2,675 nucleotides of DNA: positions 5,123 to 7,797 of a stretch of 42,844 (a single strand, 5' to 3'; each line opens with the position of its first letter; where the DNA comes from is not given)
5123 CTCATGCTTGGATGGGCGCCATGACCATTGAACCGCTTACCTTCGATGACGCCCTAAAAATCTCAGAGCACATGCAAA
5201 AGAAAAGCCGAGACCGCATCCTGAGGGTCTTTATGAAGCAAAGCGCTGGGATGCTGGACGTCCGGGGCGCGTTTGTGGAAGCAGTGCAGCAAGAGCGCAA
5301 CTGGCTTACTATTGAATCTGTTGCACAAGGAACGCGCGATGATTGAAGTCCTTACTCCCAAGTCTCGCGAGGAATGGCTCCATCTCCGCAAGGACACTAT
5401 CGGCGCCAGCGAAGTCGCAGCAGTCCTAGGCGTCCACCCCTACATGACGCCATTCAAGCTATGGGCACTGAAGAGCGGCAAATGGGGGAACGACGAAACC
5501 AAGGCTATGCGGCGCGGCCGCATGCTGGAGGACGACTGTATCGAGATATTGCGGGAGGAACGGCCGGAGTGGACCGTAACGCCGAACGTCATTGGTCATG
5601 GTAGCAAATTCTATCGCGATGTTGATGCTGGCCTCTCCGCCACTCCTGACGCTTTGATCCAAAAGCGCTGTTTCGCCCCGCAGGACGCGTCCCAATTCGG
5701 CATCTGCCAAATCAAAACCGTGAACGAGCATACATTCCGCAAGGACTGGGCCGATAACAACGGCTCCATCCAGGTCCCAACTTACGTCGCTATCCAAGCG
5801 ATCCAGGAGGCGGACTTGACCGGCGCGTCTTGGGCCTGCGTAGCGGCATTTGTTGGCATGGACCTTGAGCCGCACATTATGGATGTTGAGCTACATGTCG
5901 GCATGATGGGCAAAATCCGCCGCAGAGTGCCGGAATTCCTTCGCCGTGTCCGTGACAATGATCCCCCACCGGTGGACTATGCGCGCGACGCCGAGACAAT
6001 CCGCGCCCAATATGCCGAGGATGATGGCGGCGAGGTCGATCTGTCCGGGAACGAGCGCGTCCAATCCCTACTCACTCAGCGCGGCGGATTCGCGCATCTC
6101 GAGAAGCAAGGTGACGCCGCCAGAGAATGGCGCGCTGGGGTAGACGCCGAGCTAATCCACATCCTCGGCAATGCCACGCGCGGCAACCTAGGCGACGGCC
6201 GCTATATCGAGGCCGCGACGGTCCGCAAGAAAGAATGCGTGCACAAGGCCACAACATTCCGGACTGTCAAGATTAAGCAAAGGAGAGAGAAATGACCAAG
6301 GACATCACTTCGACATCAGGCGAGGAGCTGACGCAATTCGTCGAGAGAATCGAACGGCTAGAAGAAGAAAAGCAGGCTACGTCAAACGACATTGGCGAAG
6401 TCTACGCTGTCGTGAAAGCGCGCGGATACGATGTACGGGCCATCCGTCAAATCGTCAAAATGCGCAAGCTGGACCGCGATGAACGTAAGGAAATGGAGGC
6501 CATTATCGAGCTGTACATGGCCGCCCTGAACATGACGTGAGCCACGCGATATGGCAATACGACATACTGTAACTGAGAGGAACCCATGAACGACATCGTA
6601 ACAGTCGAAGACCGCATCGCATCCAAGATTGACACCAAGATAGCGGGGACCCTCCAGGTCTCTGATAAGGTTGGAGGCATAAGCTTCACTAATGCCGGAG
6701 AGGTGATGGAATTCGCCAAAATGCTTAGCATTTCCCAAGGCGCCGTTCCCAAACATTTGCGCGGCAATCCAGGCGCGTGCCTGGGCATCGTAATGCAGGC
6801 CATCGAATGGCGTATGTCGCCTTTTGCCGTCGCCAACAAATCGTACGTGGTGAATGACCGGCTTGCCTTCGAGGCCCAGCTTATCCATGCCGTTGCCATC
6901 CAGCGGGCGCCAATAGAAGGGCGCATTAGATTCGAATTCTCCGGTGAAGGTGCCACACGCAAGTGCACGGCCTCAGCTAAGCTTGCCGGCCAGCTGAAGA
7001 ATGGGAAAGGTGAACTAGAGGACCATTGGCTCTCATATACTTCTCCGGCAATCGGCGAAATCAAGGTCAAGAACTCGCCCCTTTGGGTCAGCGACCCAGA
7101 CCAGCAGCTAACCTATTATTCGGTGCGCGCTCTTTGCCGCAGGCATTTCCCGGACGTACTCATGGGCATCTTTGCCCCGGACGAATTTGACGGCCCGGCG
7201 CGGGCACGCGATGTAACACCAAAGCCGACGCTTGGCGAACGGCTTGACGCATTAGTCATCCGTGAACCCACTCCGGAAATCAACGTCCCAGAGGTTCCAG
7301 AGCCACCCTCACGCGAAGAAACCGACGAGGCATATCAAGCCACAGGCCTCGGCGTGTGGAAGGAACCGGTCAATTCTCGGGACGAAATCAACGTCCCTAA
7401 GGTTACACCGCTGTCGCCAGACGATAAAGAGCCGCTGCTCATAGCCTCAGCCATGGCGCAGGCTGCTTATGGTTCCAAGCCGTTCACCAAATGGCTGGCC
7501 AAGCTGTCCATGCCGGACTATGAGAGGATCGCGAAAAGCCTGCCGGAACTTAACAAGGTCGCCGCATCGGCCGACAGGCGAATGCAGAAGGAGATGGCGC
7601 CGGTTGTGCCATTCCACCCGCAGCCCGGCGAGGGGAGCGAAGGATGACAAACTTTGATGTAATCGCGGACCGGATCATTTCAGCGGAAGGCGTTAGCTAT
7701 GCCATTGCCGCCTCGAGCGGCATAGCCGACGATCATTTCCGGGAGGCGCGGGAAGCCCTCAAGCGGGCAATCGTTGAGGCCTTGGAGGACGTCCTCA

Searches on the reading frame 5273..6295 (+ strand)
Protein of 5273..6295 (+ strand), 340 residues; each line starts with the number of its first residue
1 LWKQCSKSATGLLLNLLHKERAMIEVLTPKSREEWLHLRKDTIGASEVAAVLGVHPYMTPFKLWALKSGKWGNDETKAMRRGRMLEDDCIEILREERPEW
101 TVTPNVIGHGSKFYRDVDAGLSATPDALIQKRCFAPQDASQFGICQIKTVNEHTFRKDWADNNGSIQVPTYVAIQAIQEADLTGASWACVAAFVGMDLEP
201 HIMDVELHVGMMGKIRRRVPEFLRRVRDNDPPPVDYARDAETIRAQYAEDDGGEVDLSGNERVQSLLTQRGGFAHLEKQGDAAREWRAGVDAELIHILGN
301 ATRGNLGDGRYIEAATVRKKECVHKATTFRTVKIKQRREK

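Call 87: search_protein_families(library=phrogs, proteins=[window:5273-6295:+], max_evalue=0.001)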
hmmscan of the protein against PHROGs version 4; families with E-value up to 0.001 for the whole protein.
window:5273-6295:+ (340 aa): 1 family
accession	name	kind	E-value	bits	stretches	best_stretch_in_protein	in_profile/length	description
phrog_434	-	DNA, RNA and nucleotide metabolism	1.1e-47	164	1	20-320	45-328/372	RecE-like recombination exonuclease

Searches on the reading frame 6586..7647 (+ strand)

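Call 87: search_protein_families(library=phrogs, proteins=[window:6586-7647:+], max_evalue=0.001)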
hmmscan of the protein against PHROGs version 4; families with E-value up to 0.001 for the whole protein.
window:6586-7647:+ (353 aa): 1 family
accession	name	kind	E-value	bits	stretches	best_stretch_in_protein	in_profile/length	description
phrog_561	-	DNA, RNA and nucleotide metabolism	1.9e-62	213.5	1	29-249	294-526/633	RecT-like ssDNA annealing protein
